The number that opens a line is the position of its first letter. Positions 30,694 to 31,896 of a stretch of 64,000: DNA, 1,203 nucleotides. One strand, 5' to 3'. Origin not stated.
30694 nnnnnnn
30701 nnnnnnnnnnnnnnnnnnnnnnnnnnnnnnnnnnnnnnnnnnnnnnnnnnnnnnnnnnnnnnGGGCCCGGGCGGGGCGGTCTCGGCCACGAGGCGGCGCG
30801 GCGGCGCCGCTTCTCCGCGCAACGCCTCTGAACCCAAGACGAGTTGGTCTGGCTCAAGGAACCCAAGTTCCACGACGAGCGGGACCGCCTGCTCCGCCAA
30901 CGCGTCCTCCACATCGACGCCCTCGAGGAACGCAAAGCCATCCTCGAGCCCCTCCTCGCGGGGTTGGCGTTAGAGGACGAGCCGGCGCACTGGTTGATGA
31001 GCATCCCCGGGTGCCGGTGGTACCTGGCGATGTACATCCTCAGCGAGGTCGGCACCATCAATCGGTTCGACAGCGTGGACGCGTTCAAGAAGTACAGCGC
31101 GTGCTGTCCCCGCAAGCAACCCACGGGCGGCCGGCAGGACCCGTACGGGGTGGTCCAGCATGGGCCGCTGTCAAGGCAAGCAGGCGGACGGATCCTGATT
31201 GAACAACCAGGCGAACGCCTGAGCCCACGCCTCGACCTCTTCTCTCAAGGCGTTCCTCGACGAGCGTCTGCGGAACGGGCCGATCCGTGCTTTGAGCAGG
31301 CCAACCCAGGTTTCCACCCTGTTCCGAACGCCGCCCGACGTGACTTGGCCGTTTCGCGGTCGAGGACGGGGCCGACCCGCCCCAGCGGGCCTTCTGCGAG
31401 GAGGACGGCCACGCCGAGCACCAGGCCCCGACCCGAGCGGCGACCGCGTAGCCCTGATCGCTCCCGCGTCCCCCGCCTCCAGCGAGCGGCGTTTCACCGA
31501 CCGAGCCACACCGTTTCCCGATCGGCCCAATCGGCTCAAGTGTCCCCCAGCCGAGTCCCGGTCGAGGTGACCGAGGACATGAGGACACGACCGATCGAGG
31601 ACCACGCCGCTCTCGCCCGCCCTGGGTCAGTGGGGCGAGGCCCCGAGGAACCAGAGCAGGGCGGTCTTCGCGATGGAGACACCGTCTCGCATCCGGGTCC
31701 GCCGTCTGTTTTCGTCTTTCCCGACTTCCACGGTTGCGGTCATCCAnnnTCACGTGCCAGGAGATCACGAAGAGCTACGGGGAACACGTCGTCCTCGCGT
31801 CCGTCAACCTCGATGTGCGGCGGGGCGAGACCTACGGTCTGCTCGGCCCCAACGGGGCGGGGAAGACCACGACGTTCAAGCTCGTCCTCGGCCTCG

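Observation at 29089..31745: Gene-fragment graveyard: chimeric secreted gene, MoxR fragment, 5'-truncated ArsR, IS110 and IS630 remnants in 2.6 kb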

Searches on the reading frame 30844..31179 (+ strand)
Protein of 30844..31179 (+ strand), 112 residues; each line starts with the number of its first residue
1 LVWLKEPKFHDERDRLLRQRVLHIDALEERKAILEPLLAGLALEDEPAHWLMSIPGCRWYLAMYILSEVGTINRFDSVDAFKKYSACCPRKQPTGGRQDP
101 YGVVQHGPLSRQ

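Call 34: search_protein_families(library=ncbifam, proteins=[window:30844-31179:+], max_evalue=1)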
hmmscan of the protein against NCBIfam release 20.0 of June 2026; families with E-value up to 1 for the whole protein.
window:30844-31179:+ (112 aa): 1 family
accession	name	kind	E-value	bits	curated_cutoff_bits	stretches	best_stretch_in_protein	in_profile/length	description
NF033542.1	transpos_IS110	equivalog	1.1e-11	44.5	140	1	7-107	176-279/343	IS110 family RNA-guided transposase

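Call 69: search_dna_similar(query=window:30844-31162:+, collection=plasmids, mode=protein, max_rows=8)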
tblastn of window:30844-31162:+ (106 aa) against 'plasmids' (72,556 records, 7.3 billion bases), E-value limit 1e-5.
Records with a match: 4; places in all: 5; records where one place covers at least 80% of the query: 4.
Best place of each record, by identity: <60% 4.
By first word of the organism name: Halanaeroarchaeum 2; Arthrobacter 1; Natronococcus 1.
By predicted mobility (MOB-suite, as given by PLSDB): non-mobilizable 3; conjugative 1.
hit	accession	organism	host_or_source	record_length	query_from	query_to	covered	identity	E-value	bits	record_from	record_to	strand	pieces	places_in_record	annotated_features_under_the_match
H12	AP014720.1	Arthrobacter sp. Hiyo8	-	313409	11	102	87%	36.8%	8e-7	52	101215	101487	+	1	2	transposase for insertion sequence element IS1328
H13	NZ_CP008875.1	Halanaeroarchaeum sulfurireducens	-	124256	14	105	87%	33.3%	9e-8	55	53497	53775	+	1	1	IS110 family transposase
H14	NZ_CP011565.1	Halanaeroarchaeum sulfurireducens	-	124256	14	105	87%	33.3%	9e-8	55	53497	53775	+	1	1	IS110 family transposase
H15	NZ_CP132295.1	Natronococcus sp. AD-5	cell culture,sediment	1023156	5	98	89%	30.9%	2e-6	52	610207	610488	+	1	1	record has no annotation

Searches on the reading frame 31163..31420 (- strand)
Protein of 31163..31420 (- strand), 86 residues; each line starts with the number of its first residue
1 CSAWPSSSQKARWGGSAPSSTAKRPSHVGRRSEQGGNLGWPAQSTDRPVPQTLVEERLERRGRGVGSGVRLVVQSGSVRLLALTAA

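Call 19: search_protein_families(library=pfam, proteins=[window:31163-31420:-], max_evalue=0.01)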
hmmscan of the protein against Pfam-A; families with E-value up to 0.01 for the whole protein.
window:31163-31420:- (86 aa): 0 families

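Call 34: search_protein_families(library=ncbifam, proteins=[window:31163-31420:-], max_evalue=1)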
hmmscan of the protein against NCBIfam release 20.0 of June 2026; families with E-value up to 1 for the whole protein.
window:31163-31420:- (86 aa): 0 families

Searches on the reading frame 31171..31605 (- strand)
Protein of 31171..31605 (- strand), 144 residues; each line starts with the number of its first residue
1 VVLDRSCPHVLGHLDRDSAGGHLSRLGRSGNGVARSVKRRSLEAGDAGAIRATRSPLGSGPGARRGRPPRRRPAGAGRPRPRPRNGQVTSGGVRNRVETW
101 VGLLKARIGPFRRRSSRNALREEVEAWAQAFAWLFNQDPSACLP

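Call 5: search_protein_families(library=pfam, proteins=[window:31171-31605:-], max_evalue=0.01)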
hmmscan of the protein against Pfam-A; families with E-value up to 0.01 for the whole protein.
window:31171-31605:- (144 aa): 0 families

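Call 34: search_protein_families(library=ncbifam, proteins=[window:31171-31605:-], max_evalue=1)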
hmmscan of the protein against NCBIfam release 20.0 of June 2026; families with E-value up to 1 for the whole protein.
window:31171-31605:- (144 aa): 1 family
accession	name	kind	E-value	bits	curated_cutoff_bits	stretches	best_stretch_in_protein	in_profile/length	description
NF033588.1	transpos_ISC774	exception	0.064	12.8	200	1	92-136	148-192/195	IS6 family transposase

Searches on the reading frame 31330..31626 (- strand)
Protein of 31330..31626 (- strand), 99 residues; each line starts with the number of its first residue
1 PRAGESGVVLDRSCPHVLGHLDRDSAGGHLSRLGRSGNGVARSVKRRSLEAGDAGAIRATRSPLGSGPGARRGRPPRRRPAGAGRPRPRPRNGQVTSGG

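Call 71: search_protein_families(library=ncbifam, proteins=[window:31330-31626:-], max_evalue=1)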
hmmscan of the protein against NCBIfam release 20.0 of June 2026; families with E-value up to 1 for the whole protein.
seq(99 aa): 0 families

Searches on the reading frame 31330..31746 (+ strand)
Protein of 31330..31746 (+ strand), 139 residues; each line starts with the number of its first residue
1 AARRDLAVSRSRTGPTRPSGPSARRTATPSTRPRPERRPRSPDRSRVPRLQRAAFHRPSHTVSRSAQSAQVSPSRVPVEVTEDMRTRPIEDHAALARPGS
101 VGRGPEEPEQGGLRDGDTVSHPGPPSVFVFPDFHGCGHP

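Call 71: search_protein_families(library=ncbifam, proteins=[window:31330-31746:+], max_evalue=1)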
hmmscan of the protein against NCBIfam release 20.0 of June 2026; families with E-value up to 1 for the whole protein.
seq(139 aa): 0 families

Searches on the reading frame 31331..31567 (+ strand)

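Call 71: search_protein_families(library=ncbifam, proteins=[window:31331-31567:+], max_evalue=1)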
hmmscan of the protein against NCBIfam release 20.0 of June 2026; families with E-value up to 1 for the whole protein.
seq(79 aa): 1 family
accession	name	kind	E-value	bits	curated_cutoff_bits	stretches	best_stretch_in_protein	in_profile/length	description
NF033201.1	Vip_LPXTG_Lm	exception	0.36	10.1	600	1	27-69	272-315/414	cell invasion LPXTG protein Vip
